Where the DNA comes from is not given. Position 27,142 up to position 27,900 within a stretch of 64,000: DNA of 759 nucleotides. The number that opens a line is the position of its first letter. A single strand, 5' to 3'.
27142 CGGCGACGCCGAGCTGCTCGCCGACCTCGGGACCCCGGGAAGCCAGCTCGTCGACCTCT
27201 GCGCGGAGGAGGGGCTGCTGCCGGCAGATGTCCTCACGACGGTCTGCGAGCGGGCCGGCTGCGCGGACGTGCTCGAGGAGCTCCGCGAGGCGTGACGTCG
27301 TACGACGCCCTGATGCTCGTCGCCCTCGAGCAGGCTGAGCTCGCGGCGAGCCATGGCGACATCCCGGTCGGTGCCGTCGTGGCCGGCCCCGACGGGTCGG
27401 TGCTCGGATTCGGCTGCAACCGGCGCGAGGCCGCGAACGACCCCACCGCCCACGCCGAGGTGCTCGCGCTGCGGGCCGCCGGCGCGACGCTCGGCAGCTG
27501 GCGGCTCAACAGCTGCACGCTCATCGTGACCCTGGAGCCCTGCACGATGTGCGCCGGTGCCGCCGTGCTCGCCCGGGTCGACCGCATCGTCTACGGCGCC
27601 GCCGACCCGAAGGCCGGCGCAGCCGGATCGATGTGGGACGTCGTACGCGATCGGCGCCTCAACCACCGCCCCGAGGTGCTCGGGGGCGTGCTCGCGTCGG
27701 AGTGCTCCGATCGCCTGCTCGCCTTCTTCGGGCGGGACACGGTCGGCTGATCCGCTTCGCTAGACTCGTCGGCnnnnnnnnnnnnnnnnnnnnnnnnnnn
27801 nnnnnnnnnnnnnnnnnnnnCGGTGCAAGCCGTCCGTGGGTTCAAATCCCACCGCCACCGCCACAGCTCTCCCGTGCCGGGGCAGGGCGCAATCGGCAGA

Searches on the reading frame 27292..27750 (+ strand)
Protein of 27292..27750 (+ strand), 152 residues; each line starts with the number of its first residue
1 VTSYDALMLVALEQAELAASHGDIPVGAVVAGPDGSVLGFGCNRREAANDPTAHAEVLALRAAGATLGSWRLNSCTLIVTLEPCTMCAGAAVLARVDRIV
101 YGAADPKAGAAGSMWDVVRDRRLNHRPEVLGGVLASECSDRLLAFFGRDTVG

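Call 50: search_protein_families(library=pfam, proteins=[window:27292-27747:+], max_evalue=0.001)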
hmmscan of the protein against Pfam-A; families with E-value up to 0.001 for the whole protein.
window:27292-27747:+ (152 aa): 3 families
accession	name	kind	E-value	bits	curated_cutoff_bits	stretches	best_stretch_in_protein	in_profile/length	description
PF14437.12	MafB19-deam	-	7.1e-32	110.7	27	1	5-146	4-138/142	MafB19-like deaminase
PF00383.29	dCMP_cyt_deam_1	-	4.2e-27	94.4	25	1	2-102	2-101/102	Cytidine and deoxycytidylate deaminase zinc-binding region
PF14439.12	Bd3614-deam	-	5.7e-07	30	38.5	1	23-108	7-95/113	Bd3614-like deaminase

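Call 51: find_encoding_contigs(protein=window:27292-27750:+, flank=2000, max_places=4)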
Protein window:27292-27750:+ (152 aa): no gene with exactly this product is on record in the collection.
